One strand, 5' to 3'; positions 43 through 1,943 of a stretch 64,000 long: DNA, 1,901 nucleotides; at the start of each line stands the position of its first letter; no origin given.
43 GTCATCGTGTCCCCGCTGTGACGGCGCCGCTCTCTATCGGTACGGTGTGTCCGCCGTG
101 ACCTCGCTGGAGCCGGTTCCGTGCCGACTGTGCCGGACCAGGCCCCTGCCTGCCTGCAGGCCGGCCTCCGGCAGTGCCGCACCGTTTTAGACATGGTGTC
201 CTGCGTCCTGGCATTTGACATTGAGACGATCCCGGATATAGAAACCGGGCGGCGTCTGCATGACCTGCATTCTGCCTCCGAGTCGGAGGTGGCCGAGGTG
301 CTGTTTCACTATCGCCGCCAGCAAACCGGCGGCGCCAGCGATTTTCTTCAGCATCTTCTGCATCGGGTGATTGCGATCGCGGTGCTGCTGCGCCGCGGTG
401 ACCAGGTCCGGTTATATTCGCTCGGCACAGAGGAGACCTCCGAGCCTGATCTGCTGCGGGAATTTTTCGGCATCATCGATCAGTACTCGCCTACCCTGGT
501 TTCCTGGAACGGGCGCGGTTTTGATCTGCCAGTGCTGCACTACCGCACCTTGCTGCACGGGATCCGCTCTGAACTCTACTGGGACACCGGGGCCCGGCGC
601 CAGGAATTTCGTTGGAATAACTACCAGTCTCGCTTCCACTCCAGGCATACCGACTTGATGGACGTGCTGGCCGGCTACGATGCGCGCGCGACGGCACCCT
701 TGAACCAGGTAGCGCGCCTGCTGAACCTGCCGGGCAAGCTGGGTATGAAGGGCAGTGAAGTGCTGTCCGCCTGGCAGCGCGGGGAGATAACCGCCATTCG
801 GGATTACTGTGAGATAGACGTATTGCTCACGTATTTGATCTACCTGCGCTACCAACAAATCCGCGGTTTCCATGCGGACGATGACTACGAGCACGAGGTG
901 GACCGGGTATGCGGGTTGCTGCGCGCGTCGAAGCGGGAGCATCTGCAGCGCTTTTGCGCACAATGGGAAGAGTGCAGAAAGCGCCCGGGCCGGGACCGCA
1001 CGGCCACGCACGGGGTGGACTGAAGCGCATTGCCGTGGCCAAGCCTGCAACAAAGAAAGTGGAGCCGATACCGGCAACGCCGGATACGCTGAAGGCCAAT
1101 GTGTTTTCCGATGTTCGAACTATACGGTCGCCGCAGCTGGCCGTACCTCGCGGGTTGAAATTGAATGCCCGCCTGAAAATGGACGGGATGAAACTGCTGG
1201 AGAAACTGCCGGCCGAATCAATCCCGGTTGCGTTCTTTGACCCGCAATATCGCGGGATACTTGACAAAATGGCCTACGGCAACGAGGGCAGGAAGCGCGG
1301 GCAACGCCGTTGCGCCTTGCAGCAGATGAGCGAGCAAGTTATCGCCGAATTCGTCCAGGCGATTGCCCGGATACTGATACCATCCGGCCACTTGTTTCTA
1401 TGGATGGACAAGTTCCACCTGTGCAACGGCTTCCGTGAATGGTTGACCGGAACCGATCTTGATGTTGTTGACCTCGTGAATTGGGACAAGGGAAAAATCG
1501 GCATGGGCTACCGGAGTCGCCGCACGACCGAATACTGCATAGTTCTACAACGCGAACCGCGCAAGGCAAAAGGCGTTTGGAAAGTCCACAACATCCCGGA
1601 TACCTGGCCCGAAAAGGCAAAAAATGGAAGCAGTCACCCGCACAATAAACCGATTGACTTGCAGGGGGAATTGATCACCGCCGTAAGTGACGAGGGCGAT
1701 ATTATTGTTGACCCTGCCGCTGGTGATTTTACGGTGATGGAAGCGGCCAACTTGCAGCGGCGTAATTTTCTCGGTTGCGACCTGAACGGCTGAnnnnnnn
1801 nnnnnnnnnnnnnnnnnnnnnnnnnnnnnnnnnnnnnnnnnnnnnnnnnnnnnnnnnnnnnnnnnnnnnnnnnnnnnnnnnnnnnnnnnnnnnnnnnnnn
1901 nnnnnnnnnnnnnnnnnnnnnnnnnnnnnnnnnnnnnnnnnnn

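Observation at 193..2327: PolB-like 3'-5' exonuclease, beta-class DNA methyltransferase and coupled small nuclease-like ORF: candidate modification/defence module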

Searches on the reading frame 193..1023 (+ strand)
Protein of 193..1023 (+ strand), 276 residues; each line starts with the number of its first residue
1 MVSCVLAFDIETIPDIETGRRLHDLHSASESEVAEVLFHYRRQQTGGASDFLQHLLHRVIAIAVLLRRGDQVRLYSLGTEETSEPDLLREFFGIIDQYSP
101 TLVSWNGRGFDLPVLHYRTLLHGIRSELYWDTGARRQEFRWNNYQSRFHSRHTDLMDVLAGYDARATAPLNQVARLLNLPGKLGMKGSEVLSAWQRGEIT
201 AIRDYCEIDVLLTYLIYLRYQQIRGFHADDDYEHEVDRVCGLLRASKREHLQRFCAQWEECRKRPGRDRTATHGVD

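Call 3: search_protein_families(library=pfam, proteins=[window:193-1023:+], max_evalue=1)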
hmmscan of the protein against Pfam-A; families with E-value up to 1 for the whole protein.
window:193-1023:+ (276 aa): 4 families
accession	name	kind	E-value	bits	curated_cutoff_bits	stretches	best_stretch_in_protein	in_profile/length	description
PF10108.15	DNA_pol_B_exo2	-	1.9e-81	273.2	24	1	49-258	1-213/213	Predicted 3'-5' exonuclease related to the exonuclease domain of PolB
PF13482.12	RNase_H_2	-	1e-08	35.7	22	1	57-217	15-161/165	RNase_H superfamily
PF03104.25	DNA_pol_B_exo1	-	4.2e-06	26.8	23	1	75-120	138-180/242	DNA polymerase family B, exonuclease domain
PF22040.1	U9-ORF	-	0.1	13.5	27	1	247-271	34-58/81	Secreted glycosylated protein U9-ORF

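Call 4: search_protein_families(library=ncbifam, proteins=[window:193-1023:+], max_evalue=1)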
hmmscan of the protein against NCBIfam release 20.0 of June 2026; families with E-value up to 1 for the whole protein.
window:193-1023:+ (276 aa): 4 families
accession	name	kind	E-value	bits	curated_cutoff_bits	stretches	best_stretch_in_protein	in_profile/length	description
NF004417.0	PRK05761.1-3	equivalog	1e-05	23.8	780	1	82-127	281-325/858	DNA-directed DNA polymerase I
NF004415.0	PRK05761.1-1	equivalog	0.00043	18.3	1289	1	82-125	290-332/883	DNA-directed DNA polymerase I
NF004419.0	PRK05761.1-5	equivalog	0.021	12.8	1285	1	83-127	350-393/932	DNA-directed DNA polymerase I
NF004421.0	PRK05762.1-2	equivalog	0.024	12.9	570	1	83-147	213-274/795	DNA polymerase II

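Call 6: search_protein_families(library=padloc, proteins=[window:193-1023:+], max_evalue=1)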
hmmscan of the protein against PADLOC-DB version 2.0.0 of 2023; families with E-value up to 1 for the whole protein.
window:193-1023:+ (276 aa): 0 families

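Call 7: search_protein_families(library=phrogs, proteins=[window:193-1023:+], max_evalue=1)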
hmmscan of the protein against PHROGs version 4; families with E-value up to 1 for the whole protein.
window:193-1023:+ (276 aa): 6 families
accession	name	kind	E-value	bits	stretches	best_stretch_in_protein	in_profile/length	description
phrog_403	-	DNA, RNA and nucleotide metabolism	4.1e-20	72.9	1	5-235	67-262/321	DNA polymerase exonuclease subunit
phrog_25228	-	DNA, RNA and nucleotide metabolism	2.5e-08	34.3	1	52-211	65-217/326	3'-5' exonuclease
phrog_262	-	DNA, RNA and nucleotide metabolism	4.8e-05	22.6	1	81-216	179-324/856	DNA polymerase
phrog_2062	-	DNA, RNA and nucleotide metabolism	0.0047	16.6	1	82-216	181-325/502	DNA polymerase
phrog_1252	-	DNA, RNA and nucleotide metabolism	0.0051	16.4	1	86-221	89-226/663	DNA polymerase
phrog_17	-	DNA, RNA and nucleotide metabolism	0.011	14.7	1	6-240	673-847/1445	DNA polymerase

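Call 19: find_related_loci(query=window:193-1023:+, collection=genome_contigs, flank=6000)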
Query window:193-1023:+ (276 aa) in genome_contigs; peptide patterns used: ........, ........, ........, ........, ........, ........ (x = any residue, [..] = any of these).
600 stretches matched a pattern (row limit reached: there are more); 586 encode a relative of the query (tblastn E <= 1e-3); the best 80 are kept; 80 distinct loci.
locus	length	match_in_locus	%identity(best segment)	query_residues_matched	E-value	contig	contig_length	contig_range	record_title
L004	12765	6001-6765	56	5-259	5e-96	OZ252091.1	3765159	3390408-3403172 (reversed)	MAG: Gammaproteobacteria bacterium isolate f7934692-cb9f-4e17-b797-9e641a068a6d genome assembly, chromosome: 1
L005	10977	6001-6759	58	5-258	5e-96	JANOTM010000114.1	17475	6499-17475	MAG: Gammaproteobacteria bacterium isolate VAR_39_metabat_293 VAR_39_k141_1823931, whole genome shotgun sequence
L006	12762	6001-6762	53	5-259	6e-95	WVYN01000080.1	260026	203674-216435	MAG: Gammaproteobacteria bacterium isolate CS3-C001 C_merged_R1_(paired)_contig_52686, whole genome shotgun sequence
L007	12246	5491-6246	58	5-258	1e-93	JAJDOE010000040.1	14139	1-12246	MAG: Gammaproteobacteria bacterium isolate MASabin.4 k141_10843, whole genome shotgun sequence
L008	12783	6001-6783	54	5-265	2e-93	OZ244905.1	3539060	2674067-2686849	MAG: Gammaproteobacteria bacterium isolate a734ccac-b7d8-410a-8793-3c98b358ebc9 genome assembly, chromosome: 1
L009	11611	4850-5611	53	5-259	8e-93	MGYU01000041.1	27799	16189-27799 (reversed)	MAG: Gammaproteobacteria bacterium RIFCSPLOWO2_12_47_11 rifcsplowo2_12_sub10_scaffold_255, whole genome shotgun sequence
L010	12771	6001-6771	50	5-261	2e-92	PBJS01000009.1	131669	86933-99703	MAG: Legionellales bacterium isolate SP289 81349, whole genome shotgun sequence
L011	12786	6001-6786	53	5-266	3e-92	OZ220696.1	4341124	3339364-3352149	MAG: Gammaproteobacteria bacterium isolate 0e11e2d6-1b48-4829-982c-b9eef2b3ec67 genome assembly, chromosome: 1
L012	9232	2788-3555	53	2-258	5e-92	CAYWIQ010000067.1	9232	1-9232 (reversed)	MAG TPA_asm: uncultured Chromatiaceae bacterium isolate binchicken_co224_249 genome assembly, contig: NODE_7959_length_9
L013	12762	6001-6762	55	5-259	1e-91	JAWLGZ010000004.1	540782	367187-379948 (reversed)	MAG: Gammaproteobacteria bacterium isolate 30dZY2.bin.2 NODE_23_length_540782_cov_599.053534, whole genome shotgun seque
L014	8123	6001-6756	53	5-258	3e-91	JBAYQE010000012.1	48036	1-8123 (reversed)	MAG: Thiohalomonadaceae bacterium isolate SO_2016_LW2_155 scaffold01149_LW138R_2016, whole genome shotgun sequence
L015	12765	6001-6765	55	5-259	5e-91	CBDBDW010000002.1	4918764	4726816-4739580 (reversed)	MAG: Gammaproteobacteria bacterium isolate 554e3a7e-5989-4f2a-9094-f6ca052332fc genome assembly, contig: contig_2, whole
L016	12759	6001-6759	52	5-259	1e-90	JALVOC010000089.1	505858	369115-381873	MAG: Chromatiales bacterium isolate A3_maxbin2_scaf2bin.437 A3_NODE_2_length_505858_cov_5.578084, whole genome shotgun s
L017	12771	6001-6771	51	6-262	1e-90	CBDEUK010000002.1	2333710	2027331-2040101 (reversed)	MAG: Gammaproteobacteria bacterium isolate aaa19712-8064-448f-a3ea-3039ebdaf282 genome assembly, contig: contig_2, whole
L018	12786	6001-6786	52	5-267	9e-91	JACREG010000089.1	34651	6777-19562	MAG: Gammaproteobacteria bacterium isolate NC_groundwater_1693_Pr3_B-0.1um_62_12 SR-2_scaffold_141_1709517, whole genome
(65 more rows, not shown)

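Call 60: search_protein_families(library=ncbifam, proteins=[L006:6783-8108:+], max_evalue=0.001)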
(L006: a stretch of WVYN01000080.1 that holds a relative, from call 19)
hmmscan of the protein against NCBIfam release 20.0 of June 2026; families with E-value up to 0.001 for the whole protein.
L006:6783-8108:+ (441 aa): 31 families (the best 25 are shown)
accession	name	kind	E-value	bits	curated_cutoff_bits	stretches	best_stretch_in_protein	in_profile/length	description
NF009639.0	PRK13168.1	equivalog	7.8e-165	549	458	1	3-440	7-444/446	23S rRNA (uracil(1939)-C(5))-methyltransferase RlmD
TIGR00479.1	rumA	equivalog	3.6e-98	329.2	183.55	2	263-434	261-432/432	23S rRNA (uracil(1939)-C(5))-methyltransferase RlmD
NF002910.0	PRK03522.2-3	equivalog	1.7e-38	132.7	558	1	263-439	202-380/383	23S rRNA (uracil(747)-C(5))-methyltransferase RlmC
NF002909.0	PRK03522.2-1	equivalog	1.6e-37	129.6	553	2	267-440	204-372/374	23S rRNA (uracil(747)-C(5))-methyltransferase RlmC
TIGR02085.1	meth_trns_rumB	equivalog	1.1e-30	106.9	429.5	2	265-440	203-373/374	23S rRNA (uracil(747)-C(5))-methyltransferase RlmC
TIGR02143.1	trmA_only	equivalog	3.7e-27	95.2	334.65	1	262-438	164-348/352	tRNA (uridine(54)-C5)-methyltransferase TrmA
NF053718.1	23SC1962Mtase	equivalog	2.1e-12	46.5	575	1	296-375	211-290/383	23S rRNA (cytosine(1962)-C(5))-methyltransferase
NF002913.0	PRK03522.2-6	equivalog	1.2e-11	44.5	537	1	355-440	256-339/342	23S rRNA (uracil(747)-C(5))-methyltransferase RlmC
NF043040.1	corrin_prot_MT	hypoth_equivalog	1.7e-09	37.4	180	1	285-370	33-115/216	corrinoid protein-associated methyltransferase CpaM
NF011529.0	PRK14968.1-3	equivalog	5.9e-09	35.6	162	1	291-374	30-107/198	putative methyltransferase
TIGR02021.1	BchM-ChlM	equivalog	4.6e-08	32.7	158.9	1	282-407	43-164/218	magnesium protoporphyrin IX methyltransferase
TIGR01983.1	UbiG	equivalog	6.4e-07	28.9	102.95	1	291-369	49-120/228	bifunctional 2-polyprenyl-6-hydroxyphenol methylase/3-demethylubiquinol 3-O-methyltransferase UbiG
TIGR03534.1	RF_mod_PrmC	equivalog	1.7e-06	27.7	199.1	1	281-374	74-165/253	peptide chain release factor N(5)-glutamine methyltransferase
TIGR00536.1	hemK_fam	subfamily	1.8e-05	23.9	115.5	1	287-374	105-191/286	HemK family protein methyltransferase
TIGR00755.1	ksgA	equivalog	2.8e-05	23.6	171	1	280-349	14-84/256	16S rRNA (adenine(1518)-N(6)/adenine(1519)-N(6))-dimethyltransferase RsmA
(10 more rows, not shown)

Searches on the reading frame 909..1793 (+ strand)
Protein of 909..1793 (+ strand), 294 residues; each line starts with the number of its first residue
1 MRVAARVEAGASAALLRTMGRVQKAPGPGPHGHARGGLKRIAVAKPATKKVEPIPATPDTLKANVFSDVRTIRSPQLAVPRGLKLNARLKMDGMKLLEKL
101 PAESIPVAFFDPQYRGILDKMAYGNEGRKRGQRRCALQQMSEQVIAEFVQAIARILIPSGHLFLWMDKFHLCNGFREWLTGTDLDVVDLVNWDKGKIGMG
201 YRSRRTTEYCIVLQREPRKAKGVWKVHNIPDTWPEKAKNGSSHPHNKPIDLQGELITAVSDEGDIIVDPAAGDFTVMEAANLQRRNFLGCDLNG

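Call 3: search_protein_families(library=pfam, proteins=[window:909-1793:+], max_evalue=1)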
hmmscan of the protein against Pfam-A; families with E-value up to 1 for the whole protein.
window:909-1793:+ (294 aa): 1 family
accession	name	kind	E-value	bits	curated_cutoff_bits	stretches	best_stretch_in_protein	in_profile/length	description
PF01555.25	N6_N4_Mtase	-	1.1e-12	48.8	26.7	1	213-293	133-212/221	DNA methylase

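Call 4: search_protein_families(library=ncbifam, proteins=[window:909-1793:+], max_evalue=1)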
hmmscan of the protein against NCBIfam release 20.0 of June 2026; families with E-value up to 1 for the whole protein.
window:909-1793:+ (294 aa): 3 families
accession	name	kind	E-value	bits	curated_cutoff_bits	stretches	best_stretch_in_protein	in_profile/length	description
NF008572.0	PRK11524.1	equivalog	1.8e-10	40.5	292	1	241-293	193-245/294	adenine-specific DNA-methyltransferase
NF050803.1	DnaMtaseCcrMCaul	equivalog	4.6e-07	29.1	830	1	239-291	182-234/350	adenine-specific DNA-methyltransferase CcrM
NF010253.0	PRK13699.1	subfamily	0.00039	20.2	244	1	225-292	126-193/226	DNA methyltransferase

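Call 49: find_related_loci(query=A2, collection=viral_contigs, flank=4000)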
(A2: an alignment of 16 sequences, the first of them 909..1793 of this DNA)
Query A2 (294 aa) in viral_contigs; peptide patterns used: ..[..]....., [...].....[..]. (x = any residue, [..] = any of these).
66 stretches matched a pattern; 34 encode a relative of the query (tblastn E <= 1e-3); 34 distinct loci.
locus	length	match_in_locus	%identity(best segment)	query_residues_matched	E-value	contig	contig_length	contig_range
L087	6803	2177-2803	64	59-294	1e-101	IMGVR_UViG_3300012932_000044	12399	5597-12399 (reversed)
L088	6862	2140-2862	49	51-294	3e-83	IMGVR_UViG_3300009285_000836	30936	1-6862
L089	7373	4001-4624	56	86-294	1e-81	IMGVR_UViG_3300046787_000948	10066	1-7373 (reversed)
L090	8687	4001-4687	54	64-293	2e-81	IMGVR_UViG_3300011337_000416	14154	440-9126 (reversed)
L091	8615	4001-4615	52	86-292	8e-80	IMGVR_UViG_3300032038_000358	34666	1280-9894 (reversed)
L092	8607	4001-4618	55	85-292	3e-79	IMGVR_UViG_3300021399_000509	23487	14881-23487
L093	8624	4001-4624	53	83-292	3e-78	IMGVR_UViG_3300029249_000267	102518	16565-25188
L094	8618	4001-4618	53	85-293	2e-75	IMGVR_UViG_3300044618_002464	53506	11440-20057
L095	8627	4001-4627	53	83-292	5e-75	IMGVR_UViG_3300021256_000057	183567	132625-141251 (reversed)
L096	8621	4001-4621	53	85-292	5e-75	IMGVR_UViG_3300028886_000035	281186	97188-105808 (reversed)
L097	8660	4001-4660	49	72-292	4e-72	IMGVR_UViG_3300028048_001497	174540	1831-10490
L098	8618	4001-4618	53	86-293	1e-71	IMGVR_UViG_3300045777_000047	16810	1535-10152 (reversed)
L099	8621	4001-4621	52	86-292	7e-69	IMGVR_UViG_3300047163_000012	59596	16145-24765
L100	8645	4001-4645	48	59-292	7e-68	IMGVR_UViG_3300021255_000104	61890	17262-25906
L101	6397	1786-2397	50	86-292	9e-63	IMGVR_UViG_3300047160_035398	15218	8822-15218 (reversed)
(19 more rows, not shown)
